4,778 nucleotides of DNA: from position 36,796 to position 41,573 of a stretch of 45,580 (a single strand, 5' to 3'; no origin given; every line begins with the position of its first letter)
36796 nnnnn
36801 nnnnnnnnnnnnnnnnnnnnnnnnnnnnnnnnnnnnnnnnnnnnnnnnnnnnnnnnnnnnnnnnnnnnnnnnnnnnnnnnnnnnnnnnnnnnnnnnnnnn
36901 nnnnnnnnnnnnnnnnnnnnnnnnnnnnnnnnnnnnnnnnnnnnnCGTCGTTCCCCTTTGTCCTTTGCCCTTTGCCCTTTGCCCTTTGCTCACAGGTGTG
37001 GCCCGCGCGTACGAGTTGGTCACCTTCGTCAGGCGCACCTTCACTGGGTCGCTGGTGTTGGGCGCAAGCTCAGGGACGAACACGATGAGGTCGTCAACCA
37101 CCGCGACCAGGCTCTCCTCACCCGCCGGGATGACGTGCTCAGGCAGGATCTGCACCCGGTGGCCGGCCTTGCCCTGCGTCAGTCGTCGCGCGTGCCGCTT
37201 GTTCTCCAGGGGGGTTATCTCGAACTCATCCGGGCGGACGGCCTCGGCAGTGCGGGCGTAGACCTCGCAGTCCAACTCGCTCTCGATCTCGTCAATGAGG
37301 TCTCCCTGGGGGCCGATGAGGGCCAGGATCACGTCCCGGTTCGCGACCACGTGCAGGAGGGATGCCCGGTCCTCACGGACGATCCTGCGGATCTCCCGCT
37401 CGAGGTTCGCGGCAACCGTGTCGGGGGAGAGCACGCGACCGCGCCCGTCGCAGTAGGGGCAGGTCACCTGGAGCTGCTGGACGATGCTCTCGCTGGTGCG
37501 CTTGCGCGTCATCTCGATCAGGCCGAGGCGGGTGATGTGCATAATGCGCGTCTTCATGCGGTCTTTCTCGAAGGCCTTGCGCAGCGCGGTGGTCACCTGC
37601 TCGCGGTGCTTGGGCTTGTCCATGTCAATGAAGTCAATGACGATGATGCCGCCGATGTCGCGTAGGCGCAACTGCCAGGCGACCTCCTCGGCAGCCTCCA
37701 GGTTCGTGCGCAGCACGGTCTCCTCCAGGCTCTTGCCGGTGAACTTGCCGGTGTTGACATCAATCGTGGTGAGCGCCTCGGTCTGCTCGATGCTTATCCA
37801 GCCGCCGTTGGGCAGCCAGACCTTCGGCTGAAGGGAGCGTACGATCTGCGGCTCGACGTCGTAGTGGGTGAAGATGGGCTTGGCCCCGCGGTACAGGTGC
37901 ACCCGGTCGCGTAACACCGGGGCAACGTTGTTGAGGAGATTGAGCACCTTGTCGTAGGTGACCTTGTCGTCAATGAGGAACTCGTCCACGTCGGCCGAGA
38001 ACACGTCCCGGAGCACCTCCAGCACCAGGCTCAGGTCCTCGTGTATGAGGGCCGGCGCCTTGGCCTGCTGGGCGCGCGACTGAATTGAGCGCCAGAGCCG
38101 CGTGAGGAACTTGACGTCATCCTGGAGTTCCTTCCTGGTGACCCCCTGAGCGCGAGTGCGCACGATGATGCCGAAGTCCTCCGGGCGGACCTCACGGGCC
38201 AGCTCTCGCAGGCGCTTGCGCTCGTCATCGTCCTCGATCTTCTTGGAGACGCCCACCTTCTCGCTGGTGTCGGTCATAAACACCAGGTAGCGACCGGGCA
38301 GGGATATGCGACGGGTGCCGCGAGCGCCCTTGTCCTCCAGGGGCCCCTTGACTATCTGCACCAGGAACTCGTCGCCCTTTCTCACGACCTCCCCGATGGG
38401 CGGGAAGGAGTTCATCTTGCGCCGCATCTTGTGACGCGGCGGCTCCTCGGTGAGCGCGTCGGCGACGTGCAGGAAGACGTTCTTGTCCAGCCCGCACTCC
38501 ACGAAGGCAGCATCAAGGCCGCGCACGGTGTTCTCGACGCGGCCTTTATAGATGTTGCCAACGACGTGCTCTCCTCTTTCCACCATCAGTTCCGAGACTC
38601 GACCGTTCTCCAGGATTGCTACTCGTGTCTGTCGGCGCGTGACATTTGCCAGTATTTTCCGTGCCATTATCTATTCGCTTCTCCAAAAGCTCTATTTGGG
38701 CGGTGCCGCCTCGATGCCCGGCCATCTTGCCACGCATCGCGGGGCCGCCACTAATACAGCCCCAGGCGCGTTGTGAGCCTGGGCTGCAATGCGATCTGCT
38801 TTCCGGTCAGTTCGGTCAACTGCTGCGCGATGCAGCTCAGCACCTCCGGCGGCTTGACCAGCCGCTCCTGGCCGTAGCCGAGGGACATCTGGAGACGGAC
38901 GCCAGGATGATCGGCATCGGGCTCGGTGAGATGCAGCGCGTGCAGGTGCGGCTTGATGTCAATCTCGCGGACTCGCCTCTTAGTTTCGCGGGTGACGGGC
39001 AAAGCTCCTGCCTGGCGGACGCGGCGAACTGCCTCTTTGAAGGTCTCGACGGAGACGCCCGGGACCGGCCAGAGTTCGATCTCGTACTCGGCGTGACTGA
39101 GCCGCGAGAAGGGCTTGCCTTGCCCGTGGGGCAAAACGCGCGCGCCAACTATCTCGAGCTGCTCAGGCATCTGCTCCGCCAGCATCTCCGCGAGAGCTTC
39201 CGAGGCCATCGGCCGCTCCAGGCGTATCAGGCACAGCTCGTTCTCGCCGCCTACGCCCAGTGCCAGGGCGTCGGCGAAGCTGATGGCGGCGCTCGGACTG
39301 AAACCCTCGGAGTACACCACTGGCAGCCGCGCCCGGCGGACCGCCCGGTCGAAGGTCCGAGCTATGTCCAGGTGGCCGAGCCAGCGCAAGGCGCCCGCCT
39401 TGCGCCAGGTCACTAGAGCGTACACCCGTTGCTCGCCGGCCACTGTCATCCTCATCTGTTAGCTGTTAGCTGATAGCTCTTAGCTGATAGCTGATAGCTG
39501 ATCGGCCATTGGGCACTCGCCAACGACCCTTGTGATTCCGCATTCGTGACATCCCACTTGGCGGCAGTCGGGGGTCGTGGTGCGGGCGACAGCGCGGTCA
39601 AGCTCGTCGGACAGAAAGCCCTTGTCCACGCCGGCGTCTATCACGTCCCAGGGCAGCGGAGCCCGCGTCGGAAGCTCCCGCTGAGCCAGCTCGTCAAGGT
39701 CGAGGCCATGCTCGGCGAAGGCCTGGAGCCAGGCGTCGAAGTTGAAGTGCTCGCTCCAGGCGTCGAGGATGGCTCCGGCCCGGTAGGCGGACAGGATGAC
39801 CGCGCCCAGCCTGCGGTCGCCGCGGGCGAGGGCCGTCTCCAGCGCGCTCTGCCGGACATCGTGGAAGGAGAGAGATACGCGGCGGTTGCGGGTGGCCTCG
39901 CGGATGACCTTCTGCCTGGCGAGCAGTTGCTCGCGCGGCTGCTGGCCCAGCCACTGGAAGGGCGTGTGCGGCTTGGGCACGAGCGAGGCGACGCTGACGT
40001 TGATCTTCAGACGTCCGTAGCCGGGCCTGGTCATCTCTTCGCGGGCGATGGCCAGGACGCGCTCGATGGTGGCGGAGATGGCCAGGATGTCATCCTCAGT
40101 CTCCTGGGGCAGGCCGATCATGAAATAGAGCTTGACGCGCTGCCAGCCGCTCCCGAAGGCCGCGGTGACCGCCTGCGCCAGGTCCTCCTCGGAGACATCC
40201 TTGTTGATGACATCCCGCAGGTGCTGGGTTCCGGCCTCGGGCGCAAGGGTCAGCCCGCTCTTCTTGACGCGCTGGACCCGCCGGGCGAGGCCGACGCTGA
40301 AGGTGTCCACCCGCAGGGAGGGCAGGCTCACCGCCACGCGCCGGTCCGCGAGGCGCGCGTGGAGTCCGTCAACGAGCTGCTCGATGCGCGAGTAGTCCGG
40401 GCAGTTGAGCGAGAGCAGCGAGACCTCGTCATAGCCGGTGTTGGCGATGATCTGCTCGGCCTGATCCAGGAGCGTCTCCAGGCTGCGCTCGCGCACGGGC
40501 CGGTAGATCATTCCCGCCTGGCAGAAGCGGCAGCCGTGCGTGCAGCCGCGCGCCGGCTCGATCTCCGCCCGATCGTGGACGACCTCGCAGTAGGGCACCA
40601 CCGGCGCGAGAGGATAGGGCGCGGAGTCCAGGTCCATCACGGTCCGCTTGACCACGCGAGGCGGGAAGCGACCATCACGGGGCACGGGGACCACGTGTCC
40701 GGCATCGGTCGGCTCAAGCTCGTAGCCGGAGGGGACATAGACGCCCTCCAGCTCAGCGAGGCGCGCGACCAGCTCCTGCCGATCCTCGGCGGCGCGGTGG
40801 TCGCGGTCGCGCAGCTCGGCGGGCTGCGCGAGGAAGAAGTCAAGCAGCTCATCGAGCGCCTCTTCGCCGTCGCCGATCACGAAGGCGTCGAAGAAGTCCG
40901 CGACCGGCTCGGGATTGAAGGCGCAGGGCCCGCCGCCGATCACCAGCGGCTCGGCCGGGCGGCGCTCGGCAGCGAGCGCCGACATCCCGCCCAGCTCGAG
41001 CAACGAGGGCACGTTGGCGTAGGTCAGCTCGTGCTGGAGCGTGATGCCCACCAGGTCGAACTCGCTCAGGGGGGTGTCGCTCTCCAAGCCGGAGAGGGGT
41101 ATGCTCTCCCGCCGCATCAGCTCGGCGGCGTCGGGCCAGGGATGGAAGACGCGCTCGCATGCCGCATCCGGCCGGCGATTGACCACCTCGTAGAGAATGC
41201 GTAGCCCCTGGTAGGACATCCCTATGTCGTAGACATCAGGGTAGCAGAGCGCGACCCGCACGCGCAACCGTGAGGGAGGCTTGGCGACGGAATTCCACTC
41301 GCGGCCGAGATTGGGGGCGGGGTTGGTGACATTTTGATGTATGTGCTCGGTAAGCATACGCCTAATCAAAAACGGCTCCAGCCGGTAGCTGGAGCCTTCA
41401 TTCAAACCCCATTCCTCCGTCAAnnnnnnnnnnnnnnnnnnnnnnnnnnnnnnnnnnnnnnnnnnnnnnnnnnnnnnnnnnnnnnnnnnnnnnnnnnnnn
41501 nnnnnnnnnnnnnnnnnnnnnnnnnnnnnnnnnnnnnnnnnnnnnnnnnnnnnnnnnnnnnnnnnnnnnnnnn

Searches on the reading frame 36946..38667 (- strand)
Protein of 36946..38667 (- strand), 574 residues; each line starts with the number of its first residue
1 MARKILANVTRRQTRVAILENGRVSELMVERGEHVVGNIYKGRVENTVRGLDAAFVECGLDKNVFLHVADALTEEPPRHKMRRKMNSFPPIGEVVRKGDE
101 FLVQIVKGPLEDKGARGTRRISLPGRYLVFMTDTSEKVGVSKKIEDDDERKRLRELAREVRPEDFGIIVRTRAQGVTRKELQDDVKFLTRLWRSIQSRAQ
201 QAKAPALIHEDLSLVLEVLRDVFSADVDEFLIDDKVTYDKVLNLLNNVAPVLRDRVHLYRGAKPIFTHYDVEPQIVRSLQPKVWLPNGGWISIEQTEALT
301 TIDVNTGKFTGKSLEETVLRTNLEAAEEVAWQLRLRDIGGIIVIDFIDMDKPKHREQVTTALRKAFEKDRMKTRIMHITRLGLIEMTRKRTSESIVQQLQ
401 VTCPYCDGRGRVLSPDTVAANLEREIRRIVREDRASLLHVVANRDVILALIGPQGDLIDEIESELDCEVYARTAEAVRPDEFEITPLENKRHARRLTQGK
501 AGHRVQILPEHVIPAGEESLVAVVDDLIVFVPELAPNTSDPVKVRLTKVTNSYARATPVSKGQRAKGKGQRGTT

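Call 13: search_protein_families(library=pfam, proteins=[window:36946-38667:-], max_evalue=0.001)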
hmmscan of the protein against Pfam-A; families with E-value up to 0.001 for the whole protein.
window:36946-38667:- (574 aa): 2 families
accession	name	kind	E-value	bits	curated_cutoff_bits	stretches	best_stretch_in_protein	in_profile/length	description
PF10150.14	RNase_E_G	-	4e-107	358.1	25.5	1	122-391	1-270/270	Ribonuclease E/G family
PF20833.2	RNase_E_G_Thio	-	6.2e-07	29.9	26.8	1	402-485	1-84/86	RNase E/G, Thioredoxin-like domain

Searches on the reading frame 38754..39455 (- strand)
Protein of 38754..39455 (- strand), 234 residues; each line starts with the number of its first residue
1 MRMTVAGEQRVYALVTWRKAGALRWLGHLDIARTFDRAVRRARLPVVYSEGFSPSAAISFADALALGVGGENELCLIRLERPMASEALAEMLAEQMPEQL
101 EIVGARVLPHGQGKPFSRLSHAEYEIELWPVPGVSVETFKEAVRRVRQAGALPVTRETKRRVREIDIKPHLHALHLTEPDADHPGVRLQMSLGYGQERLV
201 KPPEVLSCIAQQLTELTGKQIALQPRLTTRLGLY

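Call 13: search_protein_families(library=pfam, proteins=[window:38754-39455:-], max_evalue=0.001)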
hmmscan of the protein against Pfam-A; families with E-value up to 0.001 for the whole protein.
window:38754-39455:- (234 aa): 1 family
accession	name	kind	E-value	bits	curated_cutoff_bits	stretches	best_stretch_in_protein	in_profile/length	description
PF10105.14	DUF2344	-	7.3e-45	153.4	23.8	1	15-202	4-176/176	Uncharacterized protein conserved in bacteria (DUF2344)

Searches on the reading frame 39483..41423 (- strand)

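Call 13: search_protein_families(library=pfam, proteins=[window:39483-41423:-], max_evalue=0.001)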
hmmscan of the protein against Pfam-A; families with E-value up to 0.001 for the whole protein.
window:39483-41423:- (647 aa): 3 families
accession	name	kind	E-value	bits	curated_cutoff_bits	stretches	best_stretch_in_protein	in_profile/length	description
PF19864.5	Radical_SAM_N2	-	1.2e-54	184.3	29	1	73-231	1-151/151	Radical SAM proteins, N-terminal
PF04055.27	Radical_SAM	-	1.5e-20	74.5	29.5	1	288-449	1-162/166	Radical SAM superfamily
PF02310.24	B12-binding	-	4.1e-05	23.8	32.1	1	121-194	51-121/121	B12 binding domain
